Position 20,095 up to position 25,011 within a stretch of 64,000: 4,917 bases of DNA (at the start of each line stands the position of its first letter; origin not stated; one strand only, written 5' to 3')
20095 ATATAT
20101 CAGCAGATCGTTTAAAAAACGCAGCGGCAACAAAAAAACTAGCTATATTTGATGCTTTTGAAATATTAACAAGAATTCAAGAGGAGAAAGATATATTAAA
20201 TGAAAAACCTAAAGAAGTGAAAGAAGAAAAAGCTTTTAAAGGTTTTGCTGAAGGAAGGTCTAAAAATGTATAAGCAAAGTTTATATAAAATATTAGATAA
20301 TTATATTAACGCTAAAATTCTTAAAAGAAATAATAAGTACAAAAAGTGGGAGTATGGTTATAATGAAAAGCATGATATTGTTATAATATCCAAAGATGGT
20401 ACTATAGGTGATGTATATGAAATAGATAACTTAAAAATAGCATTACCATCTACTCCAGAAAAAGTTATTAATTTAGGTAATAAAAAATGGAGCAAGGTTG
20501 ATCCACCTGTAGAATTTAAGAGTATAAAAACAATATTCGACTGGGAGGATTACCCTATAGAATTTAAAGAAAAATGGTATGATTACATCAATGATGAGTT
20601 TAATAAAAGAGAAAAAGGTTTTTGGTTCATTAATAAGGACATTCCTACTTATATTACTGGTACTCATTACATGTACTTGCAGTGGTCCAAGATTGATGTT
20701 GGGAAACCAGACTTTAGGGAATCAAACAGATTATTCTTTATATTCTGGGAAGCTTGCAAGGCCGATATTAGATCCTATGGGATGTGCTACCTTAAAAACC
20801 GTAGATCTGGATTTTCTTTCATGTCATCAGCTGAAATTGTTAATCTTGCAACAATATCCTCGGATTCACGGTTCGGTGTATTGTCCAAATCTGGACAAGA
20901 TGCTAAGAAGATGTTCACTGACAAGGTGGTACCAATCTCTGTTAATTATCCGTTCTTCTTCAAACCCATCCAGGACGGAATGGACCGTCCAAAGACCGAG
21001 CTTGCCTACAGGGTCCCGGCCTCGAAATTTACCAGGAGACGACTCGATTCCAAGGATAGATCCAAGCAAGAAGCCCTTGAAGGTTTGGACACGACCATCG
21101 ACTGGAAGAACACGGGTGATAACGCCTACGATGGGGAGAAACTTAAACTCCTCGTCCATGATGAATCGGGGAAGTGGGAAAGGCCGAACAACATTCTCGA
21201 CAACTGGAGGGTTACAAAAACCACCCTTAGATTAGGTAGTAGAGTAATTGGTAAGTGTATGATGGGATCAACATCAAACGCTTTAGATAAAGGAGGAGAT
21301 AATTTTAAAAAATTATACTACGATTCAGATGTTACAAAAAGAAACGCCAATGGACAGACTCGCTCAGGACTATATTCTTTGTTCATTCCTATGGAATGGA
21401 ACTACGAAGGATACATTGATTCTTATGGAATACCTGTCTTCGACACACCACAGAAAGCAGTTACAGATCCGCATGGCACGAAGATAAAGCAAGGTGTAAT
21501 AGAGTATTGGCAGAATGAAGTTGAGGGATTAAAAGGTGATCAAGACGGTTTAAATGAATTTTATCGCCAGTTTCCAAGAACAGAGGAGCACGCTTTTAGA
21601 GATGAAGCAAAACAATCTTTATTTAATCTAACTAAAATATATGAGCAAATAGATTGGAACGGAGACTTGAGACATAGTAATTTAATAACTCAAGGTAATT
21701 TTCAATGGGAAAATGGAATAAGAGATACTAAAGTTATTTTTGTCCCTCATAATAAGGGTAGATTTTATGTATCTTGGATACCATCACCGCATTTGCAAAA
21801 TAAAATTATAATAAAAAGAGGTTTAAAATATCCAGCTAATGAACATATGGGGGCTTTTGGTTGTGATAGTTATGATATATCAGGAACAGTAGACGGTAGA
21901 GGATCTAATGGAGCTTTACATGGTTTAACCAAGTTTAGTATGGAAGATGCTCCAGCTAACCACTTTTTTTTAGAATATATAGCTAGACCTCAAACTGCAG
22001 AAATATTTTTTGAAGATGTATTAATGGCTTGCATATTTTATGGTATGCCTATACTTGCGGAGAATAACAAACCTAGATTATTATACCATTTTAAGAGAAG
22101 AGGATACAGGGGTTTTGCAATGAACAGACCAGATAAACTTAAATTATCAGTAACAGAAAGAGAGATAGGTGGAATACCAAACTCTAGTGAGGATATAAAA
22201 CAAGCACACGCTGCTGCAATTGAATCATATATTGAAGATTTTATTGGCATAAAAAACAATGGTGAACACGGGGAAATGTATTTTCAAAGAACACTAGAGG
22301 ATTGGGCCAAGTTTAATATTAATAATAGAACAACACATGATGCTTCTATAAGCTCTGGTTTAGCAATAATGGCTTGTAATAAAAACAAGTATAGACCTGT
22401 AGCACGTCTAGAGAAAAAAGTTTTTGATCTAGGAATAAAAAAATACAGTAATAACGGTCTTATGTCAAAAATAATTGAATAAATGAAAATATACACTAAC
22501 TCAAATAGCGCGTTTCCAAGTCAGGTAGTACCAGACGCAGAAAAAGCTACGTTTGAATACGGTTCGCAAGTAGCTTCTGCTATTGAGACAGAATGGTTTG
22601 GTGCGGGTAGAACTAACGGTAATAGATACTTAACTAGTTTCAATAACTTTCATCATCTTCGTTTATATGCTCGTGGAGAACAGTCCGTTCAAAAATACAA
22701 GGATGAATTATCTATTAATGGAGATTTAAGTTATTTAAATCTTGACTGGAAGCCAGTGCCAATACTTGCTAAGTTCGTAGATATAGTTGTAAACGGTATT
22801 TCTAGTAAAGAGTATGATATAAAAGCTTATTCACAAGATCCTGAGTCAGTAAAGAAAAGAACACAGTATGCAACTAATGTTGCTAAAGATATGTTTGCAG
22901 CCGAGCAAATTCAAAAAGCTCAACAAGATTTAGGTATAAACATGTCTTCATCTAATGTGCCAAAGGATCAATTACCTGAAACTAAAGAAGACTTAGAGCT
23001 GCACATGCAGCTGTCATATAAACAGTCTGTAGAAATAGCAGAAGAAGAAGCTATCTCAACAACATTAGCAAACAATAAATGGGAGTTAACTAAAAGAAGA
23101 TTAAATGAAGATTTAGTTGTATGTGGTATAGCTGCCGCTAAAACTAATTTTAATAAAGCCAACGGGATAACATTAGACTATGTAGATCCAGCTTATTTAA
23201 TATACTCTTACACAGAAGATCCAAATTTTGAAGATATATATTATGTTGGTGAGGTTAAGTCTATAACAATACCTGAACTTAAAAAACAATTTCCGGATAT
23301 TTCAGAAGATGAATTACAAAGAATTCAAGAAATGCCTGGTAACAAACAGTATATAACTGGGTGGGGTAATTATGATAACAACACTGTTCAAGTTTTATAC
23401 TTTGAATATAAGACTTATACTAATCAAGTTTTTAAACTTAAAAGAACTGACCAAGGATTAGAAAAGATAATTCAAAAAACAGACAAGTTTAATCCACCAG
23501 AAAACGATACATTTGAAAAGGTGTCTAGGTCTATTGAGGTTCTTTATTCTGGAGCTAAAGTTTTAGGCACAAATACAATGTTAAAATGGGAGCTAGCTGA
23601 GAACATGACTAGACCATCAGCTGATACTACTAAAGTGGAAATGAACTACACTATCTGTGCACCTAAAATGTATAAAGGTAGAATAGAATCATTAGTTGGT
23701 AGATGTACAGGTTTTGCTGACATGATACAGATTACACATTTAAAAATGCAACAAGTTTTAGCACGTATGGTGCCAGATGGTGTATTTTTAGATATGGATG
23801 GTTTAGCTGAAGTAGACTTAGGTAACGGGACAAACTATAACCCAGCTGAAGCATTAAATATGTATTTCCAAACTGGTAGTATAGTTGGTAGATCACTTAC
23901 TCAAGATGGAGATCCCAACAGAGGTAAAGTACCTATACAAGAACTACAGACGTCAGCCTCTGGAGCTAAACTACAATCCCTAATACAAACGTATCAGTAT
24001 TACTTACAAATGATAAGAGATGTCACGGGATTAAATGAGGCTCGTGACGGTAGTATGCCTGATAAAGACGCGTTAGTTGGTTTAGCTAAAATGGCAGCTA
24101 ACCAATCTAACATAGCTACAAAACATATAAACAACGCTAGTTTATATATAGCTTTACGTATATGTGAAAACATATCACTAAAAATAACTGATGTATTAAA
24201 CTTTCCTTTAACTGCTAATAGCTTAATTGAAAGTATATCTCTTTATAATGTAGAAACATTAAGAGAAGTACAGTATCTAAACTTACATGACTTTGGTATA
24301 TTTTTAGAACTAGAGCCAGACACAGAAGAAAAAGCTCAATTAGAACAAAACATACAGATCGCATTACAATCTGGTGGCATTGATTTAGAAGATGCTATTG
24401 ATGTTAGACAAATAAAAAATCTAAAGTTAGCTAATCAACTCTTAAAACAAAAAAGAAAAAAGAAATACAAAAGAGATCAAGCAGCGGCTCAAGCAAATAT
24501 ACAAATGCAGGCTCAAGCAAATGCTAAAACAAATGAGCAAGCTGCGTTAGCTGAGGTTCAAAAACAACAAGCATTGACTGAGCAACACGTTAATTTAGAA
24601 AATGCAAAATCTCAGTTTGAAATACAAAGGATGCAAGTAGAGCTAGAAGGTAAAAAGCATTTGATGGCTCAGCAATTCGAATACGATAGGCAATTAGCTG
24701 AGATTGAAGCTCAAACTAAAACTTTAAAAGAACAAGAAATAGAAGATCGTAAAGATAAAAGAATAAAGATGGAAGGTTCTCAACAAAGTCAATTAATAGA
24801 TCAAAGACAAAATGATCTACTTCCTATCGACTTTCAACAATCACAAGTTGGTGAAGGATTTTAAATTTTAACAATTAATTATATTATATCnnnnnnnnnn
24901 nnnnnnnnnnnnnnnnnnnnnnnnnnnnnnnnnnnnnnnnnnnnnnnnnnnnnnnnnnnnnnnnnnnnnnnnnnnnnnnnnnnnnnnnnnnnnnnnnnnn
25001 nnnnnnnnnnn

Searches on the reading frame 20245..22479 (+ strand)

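Call 9: search_protein_families(library=phrogs, proteins=[window:20245-22479:+], max_evalue=0.001)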
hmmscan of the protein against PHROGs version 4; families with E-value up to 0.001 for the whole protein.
window:20245-22479:+ (745 aa): 1 family
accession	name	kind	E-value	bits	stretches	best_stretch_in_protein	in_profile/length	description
phrog_6681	-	head and packaging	1.5e-165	553.6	1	31-742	12-753/758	terminase large subunit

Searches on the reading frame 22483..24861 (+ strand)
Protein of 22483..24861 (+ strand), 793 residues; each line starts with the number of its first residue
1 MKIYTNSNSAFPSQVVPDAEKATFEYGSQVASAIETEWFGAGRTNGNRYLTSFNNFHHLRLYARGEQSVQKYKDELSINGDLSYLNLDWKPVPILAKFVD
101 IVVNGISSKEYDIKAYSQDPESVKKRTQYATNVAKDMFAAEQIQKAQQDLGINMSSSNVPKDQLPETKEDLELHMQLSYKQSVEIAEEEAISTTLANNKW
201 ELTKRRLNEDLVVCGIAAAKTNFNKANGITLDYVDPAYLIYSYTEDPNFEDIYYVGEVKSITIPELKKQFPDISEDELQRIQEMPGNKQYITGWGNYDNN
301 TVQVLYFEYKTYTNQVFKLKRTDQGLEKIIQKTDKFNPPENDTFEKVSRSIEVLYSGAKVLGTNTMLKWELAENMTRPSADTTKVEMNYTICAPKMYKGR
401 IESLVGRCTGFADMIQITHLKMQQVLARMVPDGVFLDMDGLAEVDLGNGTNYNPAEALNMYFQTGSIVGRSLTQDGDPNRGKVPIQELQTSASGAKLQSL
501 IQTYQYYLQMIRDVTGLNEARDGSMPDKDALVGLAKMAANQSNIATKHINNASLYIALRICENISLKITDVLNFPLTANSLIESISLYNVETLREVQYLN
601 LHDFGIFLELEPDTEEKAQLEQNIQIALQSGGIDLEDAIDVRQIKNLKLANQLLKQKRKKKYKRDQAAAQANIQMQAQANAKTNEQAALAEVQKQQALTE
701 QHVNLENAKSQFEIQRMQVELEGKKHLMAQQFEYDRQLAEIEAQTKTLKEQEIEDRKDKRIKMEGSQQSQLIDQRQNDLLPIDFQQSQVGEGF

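Call 9: search_protein_families(library=phrogs, proteins=[window:22483-24861:+], max_evalue=0.001)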
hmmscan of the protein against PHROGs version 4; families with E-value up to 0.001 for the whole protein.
window:22483-24861:+ (793 aa): 1 family
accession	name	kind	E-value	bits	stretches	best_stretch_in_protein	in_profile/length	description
phrog_6547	-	head and packaging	1.3e-138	464.4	1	5-788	3-823/827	portal protein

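Call 30: search_dna_similar(query=window:22483-24861:+, collection=phages, mode=protein, max_rows=25)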
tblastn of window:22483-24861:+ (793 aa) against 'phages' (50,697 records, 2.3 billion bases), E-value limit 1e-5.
Records with a match: 87; places in all: 87; records where one place covers at least 80% of the query: 87.
Best place of each record, by identity: <60% 87.
By first word of the organism name: Flavobacterium 68; Cellulophaga 15; Tenacibaculum 2; Caudoviricetes 1; Maribacter 1.
By host as written in the record: Flavobacterium sp. BAL314 68; Cellulophaga sp. HaHa_2_95 4; Cellulophaga baltica NN016038 2; Cellulophaga baltica NN016046 2; Cellulophaga baltica #18 2; Cellulophaga baltica #19 2; Cellulophaga baltica #13 2; Tenacibaculum sp. AHE14PA 2; and 3 more.
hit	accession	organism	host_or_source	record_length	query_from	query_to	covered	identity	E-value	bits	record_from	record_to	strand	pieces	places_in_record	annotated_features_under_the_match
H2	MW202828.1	Caudoviricetes sp.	Manatee Spring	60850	9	788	98%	49.5%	0e+0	707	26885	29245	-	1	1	P22 like portal protein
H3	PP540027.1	Maribacter phage Panino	Maribacter halichondriae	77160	7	775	97%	43.4%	4e-178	573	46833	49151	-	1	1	portal protein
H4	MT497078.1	Flavobacterium phage vB_FspP_elemoE_10-3D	Flavobacterium sp. BAL314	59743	10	788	98%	39.9%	2e-174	562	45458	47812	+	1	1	structural protein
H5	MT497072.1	Flavobacterium phage vB_FspP_elemoE_6-9C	Flavobacterium sp. BAL314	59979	10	788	98%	39.9%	2e-174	562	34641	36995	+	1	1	structural protein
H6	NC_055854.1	Flavobacterium phage vB_FspP_elemoE_6-9C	Flavobacterium sp. BAL314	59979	10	788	98%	39.9%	2e-174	562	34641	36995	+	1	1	portal protein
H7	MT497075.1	Flavobacterium phage vB_FspP_elemoA_1-9A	Flavobacterium sp. BAL314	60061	10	788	98%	39.9%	2e-174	562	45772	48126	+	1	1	structural protein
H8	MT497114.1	Flavobacterium phage vB_FspP_elemoA_7-3A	Flavobacterium sp. BAL314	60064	10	788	98%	39.9%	2e-174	562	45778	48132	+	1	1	structural protein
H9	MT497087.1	Flavobacterium phage vB_FspP_elemoA_13-1B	Flavobacterium sp. BAL314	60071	10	788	98%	39.9%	2e-174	562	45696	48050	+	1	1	structural protein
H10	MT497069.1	Flavobacterium phage vB_FspP_elemoA_15-9B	Flavobacterium sp. BAL314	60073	10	788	98%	39.9%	2e-174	562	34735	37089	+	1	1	structural protein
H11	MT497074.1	Flavobacterium phage vB_FspP_elemoA_1-5B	Flavobacterium sp. BAL314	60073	10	788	98%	39.9%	2e-174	562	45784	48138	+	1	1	structural protein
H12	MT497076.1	Flavobacterium phage vB_FspP_elemoA_1-9B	Flavobacterium sp. BAL314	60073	10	788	98%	39.9%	2e-174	562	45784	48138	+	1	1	structural protein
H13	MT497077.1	Flavobacterium phage vB_FspP_elemoA_1-9C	Flavobacterium sp. BAL314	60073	10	788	98%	39.9%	2e-174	562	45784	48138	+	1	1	structural protein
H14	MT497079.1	Flavobacterium phage vB_FspP_elemoA_10-9A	Flavobacterium sp. BAL314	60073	10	788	98%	39.9%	2e-174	562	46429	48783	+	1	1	structural protein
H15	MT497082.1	Flavobacterium phage vB_FspP_elemoA_11-9B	Flavobacterium sp. BAL314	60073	10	788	98%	39.9%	2e-174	562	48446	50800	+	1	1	structural protein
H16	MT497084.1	Flavobacterium phage vB_FspP_elemoA_12-1B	Flavobacterium sp. BAL314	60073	10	788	98%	39.9%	2e-174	562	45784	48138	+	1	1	structural protein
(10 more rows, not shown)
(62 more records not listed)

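Call 34: get_annotated_region(hit=H2, flank=20000)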
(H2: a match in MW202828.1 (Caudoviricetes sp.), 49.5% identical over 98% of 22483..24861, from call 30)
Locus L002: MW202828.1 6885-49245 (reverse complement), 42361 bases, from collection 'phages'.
description: Podoviridae sp. isolate ctfjg026, complete genome.
organism: Caudoviricetes sp. (NCBI taxid 2832643)
taxonomy: Viruses; Duplodnaviria; Heunggongvirae; Uroviricota; Caudoviricetes
host: -; source: Manatee Spring; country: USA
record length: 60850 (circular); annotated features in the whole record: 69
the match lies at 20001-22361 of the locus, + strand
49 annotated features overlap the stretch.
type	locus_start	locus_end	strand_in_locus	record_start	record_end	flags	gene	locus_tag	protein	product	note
CDS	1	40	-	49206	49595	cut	-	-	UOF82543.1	hypothetical protein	-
CDS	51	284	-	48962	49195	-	-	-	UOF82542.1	hypothetical protein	-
CDS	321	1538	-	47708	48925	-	-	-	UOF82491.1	gamma-glutamyl cyclotransferase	-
CDS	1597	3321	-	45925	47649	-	-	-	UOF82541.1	hypothetical protein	-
CDS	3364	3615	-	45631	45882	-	-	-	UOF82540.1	septum sitE-determining protein diviva cell divisioN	-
CDS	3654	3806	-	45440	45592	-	-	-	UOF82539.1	hypothetical protein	-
CDS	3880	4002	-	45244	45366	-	-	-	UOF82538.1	hypothetical protein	-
CDS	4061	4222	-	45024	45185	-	-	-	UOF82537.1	hypothetical protein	-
CDS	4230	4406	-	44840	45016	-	-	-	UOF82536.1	hypothetical protein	-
CDS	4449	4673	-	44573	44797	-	-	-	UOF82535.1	poxvirus virion envelope protein A14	-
CDS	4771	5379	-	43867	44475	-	-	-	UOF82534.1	hypothetical protein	-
CDS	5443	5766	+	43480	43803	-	-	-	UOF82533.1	hypothetical protein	-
CDS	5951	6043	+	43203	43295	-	-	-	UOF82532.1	hypothetical protein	-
CDS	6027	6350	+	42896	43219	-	-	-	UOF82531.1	hypothetical protein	-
CDS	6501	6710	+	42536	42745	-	-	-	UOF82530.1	hypothetical protein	-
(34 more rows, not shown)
